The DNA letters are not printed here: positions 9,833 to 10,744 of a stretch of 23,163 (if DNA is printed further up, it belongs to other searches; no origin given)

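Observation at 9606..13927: Compact phosphorelay island: CheY-like receiver + CheC/CheX-like phosphatase + PAS kinase, convergent with a REC-HK-REC-Hpt hybrid kinase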

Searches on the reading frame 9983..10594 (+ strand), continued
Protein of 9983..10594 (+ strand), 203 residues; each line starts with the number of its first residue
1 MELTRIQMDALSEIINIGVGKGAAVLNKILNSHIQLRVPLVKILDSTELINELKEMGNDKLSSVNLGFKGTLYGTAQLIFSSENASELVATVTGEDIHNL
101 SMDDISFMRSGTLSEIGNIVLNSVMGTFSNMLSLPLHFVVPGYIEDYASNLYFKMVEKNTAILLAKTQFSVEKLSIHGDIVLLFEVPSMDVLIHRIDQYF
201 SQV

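Call 15: find_encoding_contigs(protein=P0070, flank=6000, max_places=1)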
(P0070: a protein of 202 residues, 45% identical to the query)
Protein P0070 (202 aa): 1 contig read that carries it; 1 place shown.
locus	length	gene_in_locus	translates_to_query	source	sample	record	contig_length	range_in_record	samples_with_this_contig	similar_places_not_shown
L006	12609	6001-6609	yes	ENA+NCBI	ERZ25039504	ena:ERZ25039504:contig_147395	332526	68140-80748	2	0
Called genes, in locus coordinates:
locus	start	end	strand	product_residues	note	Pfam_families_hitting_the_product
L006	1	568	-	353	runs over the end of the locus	PF00072:Response_reg, PF01339:CheB_methylest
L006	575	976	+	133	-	-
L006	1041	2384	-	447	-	PF00672:HAMP (faint), PF18947:HAMP_2, PF00015:MCPsignal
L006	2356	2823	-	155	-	PF01584:CheW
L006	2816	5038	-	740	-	PF01627:Hpt, PF02895:H-kinase_dim, PF02518:HATPase_c, PF01584:CheW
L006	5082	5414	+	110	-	-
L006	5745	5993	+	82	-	PF00072:Response_reg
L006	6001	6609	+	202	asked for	PF04509:CheC (faint), PF13690:CheX (weak)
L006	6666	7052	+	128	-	PF08448:PAS_4 (weak)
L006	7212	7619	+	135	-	PF02518:HATPase_c (weak)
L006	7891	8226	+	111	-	PF00072:Response_reg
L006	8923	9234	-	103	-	-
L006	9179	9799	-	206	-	-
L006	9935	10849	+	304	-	PF00149:Metallophos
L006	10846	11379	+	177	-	PF01590:GAF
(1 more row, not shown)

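Call 16: find_encoding_contigs(protein=P0028, flank=6000, max_places=1)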
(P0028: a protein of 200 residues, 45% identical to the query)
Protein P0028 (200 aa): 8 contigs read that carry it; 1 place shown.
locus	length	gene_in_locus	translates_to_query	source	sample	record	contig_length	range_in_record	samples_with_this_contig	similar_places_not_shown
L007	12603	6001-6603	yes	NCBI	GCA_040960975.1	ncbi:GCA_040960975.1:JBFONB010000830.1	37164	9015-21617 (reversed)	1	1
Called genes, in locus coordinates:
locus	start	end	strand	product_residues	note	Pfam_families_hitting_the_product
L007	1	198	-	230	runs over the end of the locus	PF00005:ABC_tran, PF02463:SMC_N (faint), PF13304:AAA_21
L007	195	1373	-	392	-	PF12704:MacB_PCD, PF02687:FtsX (weak)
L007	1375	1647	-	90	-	-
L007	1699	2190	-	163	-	PF05573:NosL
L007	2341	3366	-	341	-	PF13557:Phenol_MetA_deg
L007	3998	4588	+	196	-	PF22113:Mtrc-MtrF_II-IV_dom (faint), PF14522:Cytochrome_C7 (faint), PF09699:Paired_CXXCH_1 (weak)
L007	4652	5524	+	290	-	PF02899:Phage_int_SAM_1, PF13495:Phage_int_SAM_4, PF00589:Phage_integrase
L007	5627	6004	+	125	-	PF00072:Response_reg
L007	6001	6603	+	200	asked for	PF04509:CheC (faint), PF13690:CheX (weak)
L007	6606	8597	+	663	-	PF00989:PAS (faint), PF08448:PAS_4, PF13188:PAS_8 (faint), PF00512:HisKA, PF02518:HATPase_c, PF00072:Response_reg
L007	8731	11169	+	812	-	PF20437:LonC_helical, PF13654:AAA_32, PF20436:LonB_AAA-LID, PF05362:Lon_C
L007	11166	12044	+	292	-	PF03279:Lip_A_acyltrans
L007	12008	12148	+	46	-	-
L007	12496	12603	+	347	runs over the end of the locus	PF01520:Amidase_3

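Call 17: find_encoding_contigs(protein=P0003, flank=6000, max_places=1)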
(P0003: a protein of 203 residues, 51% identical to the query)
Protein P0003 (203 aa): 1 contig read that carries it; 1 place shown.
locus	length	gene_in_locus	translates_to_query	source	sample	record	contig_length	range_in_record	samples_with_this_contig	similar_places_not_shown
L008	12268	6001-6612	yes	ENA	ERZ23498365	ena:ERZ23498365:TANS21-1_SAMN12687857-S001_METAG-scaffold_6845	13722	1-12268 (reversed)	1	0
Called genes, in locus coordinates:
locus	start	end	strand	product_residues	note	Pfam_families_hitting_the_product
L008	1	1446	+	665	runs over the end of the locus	PF00072:Response_reg, PF13426:PAS_9 (weak), PF08447:PAS_3, PF00989:PAS, PF08448:PAS_4 (weak), PF13426:PAS_9, PF08447:PAS_3 (weak), PF02518:HATPase_c, +3 more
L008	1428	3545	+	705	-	PF00072:Response_reg, PF00989:PAS (faint), PF08448:PAS_4, PF02518:HATPase_c, PF14501:HATPase_c_5 (weak)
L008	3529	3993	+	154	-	PF00072:Response_reg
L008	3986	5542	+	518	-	PF00072:Response_reg, PF08447:PAS_3, PF00512:HisKA (weak), PF02518:HATPase_c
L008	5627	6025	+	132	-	PF00072:Response_reg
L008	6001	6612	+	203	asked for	PF04509:CheC (faint), PF13690:CheX (faint)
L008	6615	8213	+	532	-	PF00989:PAS (weak), PF08448:PAS_4 (weak), PF00989:PAS (weak), PF13188:PAS_8 (weak), PF13426:PAS_9, PF08447:PAS_3 (weak), PF00512:HisKA (faint), PF02518:HATPase_c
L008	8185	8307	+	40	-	-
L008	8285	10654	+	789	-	PF00072:Response_reg, PF08448:PAS_4 (faint), PF08447:PAS_3, PF13188:PAS_8 (weak), PF13426:PAS_9, PF00989:PAS, PF13426:PAS_9, PF02518:HATPase_c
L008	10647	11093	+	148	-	PF00072:Response_reg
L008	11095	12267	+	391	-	?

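Call 28: search_solved_structures(query=window:9983-10591:+, max_evalue=1, show_alignments=3)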
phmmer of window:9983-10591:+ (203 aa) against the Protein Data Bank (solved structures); distinct sequences matched with E-value up to 1: 5.
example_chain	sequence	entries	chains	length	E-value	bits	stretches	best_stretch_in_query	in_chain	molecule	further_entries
1xkr_A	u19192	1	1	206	5.1e-10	42.6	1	1-153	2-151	chemotaxis protein CheC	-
2f9z_A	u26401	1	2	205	5.2e-10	42.6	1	1-153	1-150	chemotaxis protein CheC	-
3qta_A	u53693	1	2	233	0.00028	23.9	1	52-198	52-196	Chemotaxis protein CheC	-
4hyn_A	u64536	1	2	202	0.00044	23.3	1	4-146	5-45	CheC, inhibitor of MCP methylation / FliN fusion protein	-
3hzh_B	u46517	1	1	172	0.31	14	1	58-128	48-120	Chemotaxis operon protein (CheX)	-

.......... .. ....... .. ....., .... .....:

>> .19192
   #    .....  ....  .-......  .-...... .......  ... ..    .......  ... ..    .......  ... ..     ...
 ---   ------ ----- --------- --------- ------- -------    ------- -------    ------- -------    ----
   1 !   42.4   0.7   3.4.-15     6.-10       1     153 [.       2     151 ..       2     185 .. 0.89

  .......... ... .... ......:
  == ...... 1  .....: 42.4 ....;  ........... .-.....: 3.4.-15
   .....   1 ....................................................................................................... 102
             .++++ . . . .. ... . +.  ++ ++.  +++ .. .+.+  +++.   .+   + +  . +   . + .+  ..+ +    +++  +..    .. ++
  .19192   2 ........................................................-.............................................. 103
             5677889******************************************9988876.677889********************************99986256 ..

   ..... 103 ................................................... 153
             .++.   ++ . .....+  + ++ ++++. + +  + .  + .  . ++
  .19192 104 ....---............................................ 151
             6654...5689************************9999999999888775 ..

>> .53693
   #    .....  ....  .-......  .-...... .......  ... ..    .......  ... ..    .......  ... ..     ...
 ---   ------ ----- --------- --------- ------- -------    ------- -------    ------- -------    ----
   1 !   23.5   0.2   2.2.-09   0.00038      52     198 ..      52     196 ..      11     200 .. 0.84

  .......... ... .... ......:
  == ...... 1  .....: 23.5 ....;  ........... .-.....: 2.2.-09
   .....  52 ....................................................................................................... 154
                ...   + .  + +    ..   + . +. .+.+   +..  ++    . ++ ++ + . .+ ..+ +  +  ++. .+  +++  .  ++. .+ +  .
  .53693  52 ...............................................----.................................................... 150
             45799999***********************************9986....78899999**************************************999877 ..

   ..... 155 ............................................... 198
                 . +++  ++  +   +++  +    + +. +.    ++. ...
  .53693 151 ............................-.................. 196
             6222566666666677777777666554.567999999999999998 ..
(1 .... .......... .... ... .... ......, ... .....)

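Call 30: find_related_loci(query=A1, collection=genome_contigs, flank=8000)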
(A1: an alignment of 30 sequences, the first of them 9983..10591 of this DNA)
Query A1 (203 aa) in genome_contigs; peptide patterns used: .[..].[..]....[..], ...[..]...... (x = any residue, [..] = any of these).
545 stretches matched a pattern; 515 encode a relative of the query (tblastn E <= 1e-3); the best 80 are kept; 80 distinct loci.
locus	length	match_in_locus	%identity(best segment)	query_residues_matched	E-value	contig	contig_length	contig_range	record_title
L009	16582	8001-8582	49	1-197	8e-57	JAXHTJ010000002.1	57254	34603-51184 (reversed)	MAG: Halobacteriota archaeon isolate MAG21_tar_biofilm MAG21_2, whole genome shotgun sequence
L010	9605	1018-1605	49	1-198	1e-55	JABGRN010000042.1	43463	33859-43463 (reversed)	MAG: Prolixibacteraceae bacterium isolate co234_bin80 NODE_1781_length_43463_cov_17.272530, whole genome shotgun sequenc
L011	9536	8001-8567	48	7-197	8e-56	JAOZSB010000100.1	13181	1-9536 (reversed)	MAG: Desulfobacterales bacterium isolate GMC6.metabat2.103 GMC6_4797_length_13181_cov_12.137742, whole genome shotgun se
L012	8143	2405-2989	52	1-197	1e-55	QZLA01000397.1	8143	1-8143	MAG: Desulfobacteraceae bacterium isolate Madre2 k127_530520, whole genome shotgun sequence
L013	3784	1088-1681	46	1-200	4e-55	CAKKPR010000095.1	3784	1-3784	Thermodesulfovibrionales bacterium isolate Hainich-H41-bin280-1 genome assembly, contig: H41-bin280_1_Hain_H41_02um_R3_2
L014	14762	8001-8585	49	1-197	4e-55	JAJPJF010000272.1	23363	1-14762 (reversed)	MAG: Nostocales cyanobacterium Centralia_MAG_434 k107_31041806, whole genome shotgun sequence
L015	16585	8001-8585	46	1-197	5e-55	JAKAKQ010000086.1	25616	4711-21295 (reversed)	MAG: Nitrospirae bacterium isolate WY4.bin7 NODE_2263_length_25616_cov_1.591706, whole genome shotgun sequence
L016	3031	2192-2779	47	1-198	2e-54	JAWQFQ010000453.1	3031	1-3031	MAG: Scytonema sp. PMC 1070.18 PMC1070_3591_length_3031_cov_62.706317, whole genome shotgun sequence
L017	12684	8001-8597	47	1-201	4e-54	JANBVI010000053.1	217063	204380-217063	MAG: Fischerella sp. CENA71 Contig_53, whole genome shotgun sequence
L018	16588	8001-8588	50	1-198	3e-54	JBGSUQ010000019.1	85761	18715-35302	MAG: Spirochaetota bacterium isolate JTS-AC436 k141_3196331, whole genome shotgun sequence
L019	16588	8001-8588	47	1-198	3e-54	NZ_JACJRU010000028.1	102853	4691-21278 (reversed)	Nostoc sp. FACHB-110 contig28, whole genome shotgun sequence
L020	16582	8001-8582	47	3-198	3e-54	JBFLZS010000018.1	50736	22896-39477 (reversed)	MAG: Nitrospirota bacterium isolate MAG117 MAG117_18, whole genome shotgun sequence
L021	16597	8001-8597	47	1-201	3e-54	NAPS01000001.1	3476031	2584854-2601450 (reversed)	Westiellopsis prolifica IICB1 scaffold_1, whole genome shotgun sequence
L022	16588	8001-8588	47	1-198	5e-54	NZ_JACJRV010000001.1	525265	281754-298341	Nostoc sp. FACHB-152 contig1, whole genome shotgun sequence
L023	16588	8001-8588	48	1-198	1e-53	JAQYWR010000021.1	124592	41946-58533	MAG: Nostoc sp. S4 S4_NODE_38_length_124592_cov_14.7647, whole genome shotgun sequence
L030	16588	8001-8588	48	1-198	3e-53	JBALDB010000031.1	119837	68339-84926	MAG: Nostoc sp. isolate P12642 bin 1 NODE_51_length_119837_cov_174.388109, whole genome shotgun sequence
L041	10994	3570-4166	45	1-200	2e-52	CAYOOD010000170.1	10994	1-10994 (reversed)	MAG TPA_asm: uncultured bacterium isolate binchicken_co135_64 genome assembly, contig: NODE_7899_length_10994_cov_25.582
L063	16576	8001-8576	48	1-194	2e-51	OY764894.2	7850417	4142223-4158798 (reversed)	MAG: uncultured Desulfobacterium sp. isolate 35125921-b51f-40db-957b-bccbeeb29ead genome assembly, chromosome: 1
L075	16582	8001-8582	43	3-198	5e-51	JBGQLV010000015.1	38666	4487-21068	MAG: Thermodesulfovibrionia bacterium isolate OBJ2_061818_150_9 k141_1460152_length_38666_cov_18.1624, whole genome shot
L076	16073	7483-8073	44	1-198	4e-51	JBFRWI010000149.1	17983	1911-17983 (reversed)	MAG: Hormoscilla sp. isolate 05_out_wi_sediment_bin.26 05outWiSedB26_c_000001843242, whole genome shotgun sequence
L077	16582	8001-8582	47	3-197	5e-51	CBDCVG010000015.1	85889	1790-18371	MAG: Caldora sp. isolate e91194d1-5003-4bb1-8e0a-ecd65b6f64b4 genome assembly, contig: contig_15, whole genome shotgun s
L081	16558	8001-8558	49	7-194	6e-51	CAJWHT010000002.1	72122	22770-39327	MAG TPA_asm: uncultured Desulfobacteraceae bacterium isolate ERR599032_bin.108_MetaBAT_v2.12.1_MAG genome assembly, cont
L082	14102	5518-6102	46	1-197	4e-51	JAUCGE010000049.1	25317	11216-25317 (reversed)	Desulfobacterales bacterium HSG16 NODE_62_length_25317, whole genome shotgun sequence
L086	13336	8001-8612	46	2-198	1e-50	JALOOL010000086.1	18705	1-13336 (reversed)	MAG: Hydrococcus sp. Prado102 scaffold_4233, whole genome shotgun sequence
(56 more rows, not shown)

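Call 47: predict_structure(alignment_id=A1)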
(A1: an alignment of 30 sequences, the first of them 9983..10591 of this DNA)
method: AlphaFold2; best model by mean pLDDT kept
length: 203 residues; sequences in the alignment: 30
mean_pLDDT: 84.6   pTM: 0.84
mean pLDDT of the five models: 84.6, 82.9, 82.3, 80.6, 78.1
residues with pLDDT >= 90: 66; 70-90: 123; 50-70: 14; < 50: 0
segments of 3 or more residues with pLDDT < 50: none
pLDDT, mean of each block of 10 residues (from residue 1): 85 93 89 84 85 79 91 91 87 75 77 91 94 90 85 62 84 79 83 88 68
secondary structure, 60 per line:
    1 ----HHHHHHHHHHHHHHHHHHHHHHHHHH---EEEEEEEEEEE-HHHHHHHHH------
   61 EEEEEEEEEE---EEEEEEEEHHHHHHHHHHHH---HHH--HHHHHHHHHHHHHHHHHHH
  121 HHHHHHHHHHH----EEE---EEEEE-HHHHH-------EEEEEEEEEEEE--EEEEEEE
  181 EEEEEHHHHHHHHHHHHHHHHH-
elements in order: H5-30 E34-44 H46-54 E61-70 E74-81 H82-93 H102-131 E136-138 E142-146 H148-152 E160-171 E174-185 H186-202

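Call 53: search_protein_families(library=pfam, proteins=[L082:176-1171:+, L082:1342-2526:+, L082:2679-3125:+, L082:3301-5064:+, L082:7366-8910:+, L082:8923-9927:-, L082:10278-13193:+, L081:12498-14258:-, L081:14268-15593:-, L081:8578-10272:+], max_evalue=0.001)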
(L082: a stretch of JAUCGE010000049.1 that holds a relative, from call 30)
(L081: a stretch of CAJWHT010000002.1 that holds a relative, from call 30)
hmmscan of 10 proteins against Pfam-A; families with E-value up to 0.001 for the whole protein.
L082:176-1171:+ (331 aa): 2 families
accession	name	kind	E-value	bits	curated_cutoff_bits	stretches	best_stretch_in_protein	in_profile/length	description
PF06250.17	YhcG_C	-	6.5e-55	185.7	32.5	1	169-321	2-156/157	YhcG PDDEXK nuclease domain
PF17761.7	DUF1016_N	-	3.7e-45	153.8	32.8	1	12-148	1-137/137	DUF1016 N-terminal domain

L082:1342-2526:+ (394 aa): 6 families
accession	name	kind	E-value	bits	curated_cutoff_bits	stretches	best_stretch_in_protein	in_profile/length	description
PF13304.12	AAA_21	-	1.2e-31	111.3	27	1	24-343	1-304/304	AAA domain, putative AbiEii toxin, Type IV TA system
PF13175.12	AAA_15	-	4.2e-21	76.4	32.1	2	244-341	271-373/374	AAA ATPase domain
PF02463.25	SMC_N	-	5.4e-11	42.8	40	1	3-40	2-42/220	RecF/RecN/SMC N terminal domain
PF11398.14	DUF2813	-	7.4e-10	39.2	21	1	1-45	1-45/372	Protein of unknown function (DUF2813)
PF13476.12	AAA_23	-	6.6e-05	24.1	27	1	5-46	1-43/201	AAA domain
PF00005.33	ABC_tran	-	0.00011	23.2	25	0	21-53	10-42/137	ABC transporter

L082:2679-3125:+ (148 aa): 0 families

L082:3301-5064:+ (587 aa): 4 families
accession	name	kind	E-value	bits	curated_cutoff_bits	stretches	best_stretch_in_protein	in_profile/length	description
PF01584.24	CheW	-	3e-20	72.7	23.5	1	457-585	2-135/138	CheW-like domain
PF02518.31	HATPase_c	-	9.7e-17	61.9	26.4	1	315-451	5-110/111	Histidine kinase-, DNA gyrase B-, and HSP90-like ATPase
PF01627.28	Hpt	-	1.2e-11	45.1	24.6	1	18-100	1-72/84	Hpt domain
PF02895.20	H-kinase_dim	-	0.0009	20.1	23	0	205-258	2-60/68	Signal transducing histidine kinase, homodimeric domain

L082:7366-8910:+ (514 aa): 2 families
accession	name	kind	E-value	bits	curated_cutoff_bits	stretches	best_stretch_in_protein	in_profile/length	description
PF00106.31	adh_short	-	2.1e-21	76.7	26.6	2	157-249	1-90/195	short chain dehydrogenase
PF13561.12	adh_short_C2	-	1.7e-16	61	27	2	361-465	89-185/236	Enoyl-(Acyl carrier protein) reductase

L082:8923-9927:- (334 aa): 2 families
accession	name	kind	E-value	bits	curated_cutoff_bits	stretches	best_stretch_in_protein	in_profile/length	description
PF07478.18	Dala_Dala_lig_C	-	4.8e-08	33.2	24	1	117-179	30-92/204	D-ala D-ala ligase C-terminus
PF08443.16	RimK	-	1.8e-05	24.8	21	0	251-314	114-170/188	RimK-like ATP-grasp domain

L082:10278-13193:+ (971 aa): 2 families
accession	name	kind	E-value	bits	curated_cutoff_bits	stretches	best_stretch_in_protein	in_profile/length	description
PF00691.25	OmpA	-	6.5e-34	116.6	27.2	3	864-960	1-98/98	OmpA family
PF13519.12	VWA_2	-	6.1e-06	27.3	27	1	110-224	1-107/107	von Willebrand factor type A domain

L081:12498-14258:- (586 aa): 2 families
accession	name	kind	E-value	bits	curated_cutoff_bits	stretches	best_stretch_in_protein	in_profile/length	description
PF19864.5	Radical_SAM_N2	-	3.3e-37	127.7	29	1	49-196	1-151/151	Radical SAM proteins, N-terminal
PF04055.27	Radical_SAM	-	4.9e-21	76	29.5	1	251-408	2-165/166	Radical SAM superfamily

L081:14268-15593:- (441 aa): 2 families
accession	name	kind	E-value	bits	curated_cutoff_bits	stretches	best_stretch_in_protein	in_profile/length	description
PF00091.31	Tubulin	-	6e-49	167.4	33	1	15-175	1-189/190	Tubulin/FtsZ family, GTPase domain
PF12327.13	FtsZ_C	-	1.1e-34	119.1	27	1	224-318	1-94/95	FtsZ family, C-terminal domain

L081:8578-10272:+ (564 aa): 5 families
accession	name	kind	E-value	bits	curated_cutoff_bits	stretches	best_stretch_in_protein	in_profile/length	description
PF00990.26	GGDEF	-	3.4e-47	160.6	23.8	1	398-557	3-161/161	Diguanylate cyclase, GGDEF domain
PF00072.30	Response_reg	-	1.4e-16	61.1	30.2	1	261-372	1-110/111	Response regulator receiver domain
PF08448.16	PAS_4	-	7.1e-08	33.1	23.1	1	13-128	1-108/110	PAS fold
PF00512.31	HisKA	-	1.5e-07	31.8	26.9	1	180-235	3-57/66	His Kinase A (phospho-acceptor) domain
PF22335.1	Cas10-Cmr2_palm2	-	5.6e-05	23.7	27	0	474-558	56-132/133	Cas10/Cmr2, second palm domain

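Call 54: fold_search(model_id=the predicted structure, library=pdb)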
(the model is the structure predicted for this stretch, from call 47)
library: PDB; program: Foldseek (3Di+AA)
matches with E <= 10: 1165; with E <= 0.001: 36
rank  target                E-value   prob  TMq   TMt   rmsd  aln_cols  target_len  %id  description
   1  1xkr                  1.8e-16  1.00  0.81  0.80   3.0       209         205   20  X-ray Structure of Thermotoga maritima CheC (released 2004-12-07)
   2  2f9z_A                2.5e-15  1.00  0.82  0.86   2.6       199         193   21  Complex between the chemotaxis deamidase CheD and the chemotaxis phosphatase CheC from Thermotoga maritima (released 2006-06-06)
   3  4hyn_A                3.0e-15  1.00  0.75  0.76   3.9       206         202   17  X-ray crystal structure of Thermotoga maritima FliY (released 2013-04-03)
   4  2f9z_B                1.8e-14  1.00  0.78  0.82   3.0       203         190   20  Complex between the chemotaxis deamidase CheD and the chemotaxis phosphatase CheC from Thermotoga maritima (released 2006-06-06)
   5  4hyn_B                1.1e-13  1.00  0.75  0.77   3.8       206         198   17  X-ray crystal structure of Thermotoga maritima FliY (released 2013-04-03)
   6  3qta_B                1.2e-13  1.00  0.79  0.81   2.8       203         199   17  Crystal structure of a CheC-like protein (rrnAC0528) from Haloarcula marismortui ATCC 43049 at 2.00 A resolution (released 2011-04-06)
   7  3qta_A                1.7e-12  1.00  0.78  0.77   3.2       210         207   15  Crystal structure of a CheC-like protein (rrnAC0528) from Haloarcula marismortui ATCC 43049 at 2.00 A resolution (released 2011-04-06)
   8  4gc8_A                2.2e-09  1.00  0.66  0.72   4.3       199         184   12  Crystal structure of FliM middle domain from H. pylori (released 2013-05-08)
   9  4gc8_B                1.1e-08  1.00  0.64  0.73   4.3       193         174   11  Crystal structure of FliM middle domain from H. pylori (released 2013-05-08)
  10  3hzh_B                2.2e-08  1.00  0.55  0.70   4.3       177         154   18  Crystal structure of the CheX-CheY-BeF3-Mg+2 complex from Borrelia burgdorferi (released 2010-02-16)
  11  8umx_C                3.4e-08  1.00  0.71  0.53   3.8       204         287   13  Cryo-EM structure of a single subunit of a Clockwise-locked form of the Salmonella enterica Typhimurium flagellar C-ri (released 2024-01-24)
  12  7dm9                  4.4e-08  1.00  0.63  0.73   4.3       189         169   12  Crystal structure of FliM middle domain (51-229) from Vibro alginolyticus (released 2021-07-07)
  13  2hp7                  5.2e-08  1.00  0.62  0.68   4.5       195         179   12  Structure of FliM provides insight into assembly of the switch complex in the bacterial flagella motor (released 2006-08-08)
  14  5x0z_E                5.8e-08  1.00  0.71  0.77   4.1       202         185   11  Crystal structure of FliM-SpeE complex from H. pylori (released 2017-09-13)
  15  5x0z_F                5.8e-08  1.00  0.68  0.75   4.0       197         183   13  Crystal structure of FliM-SpeE complex from H. pylori (released 2017-09-13)
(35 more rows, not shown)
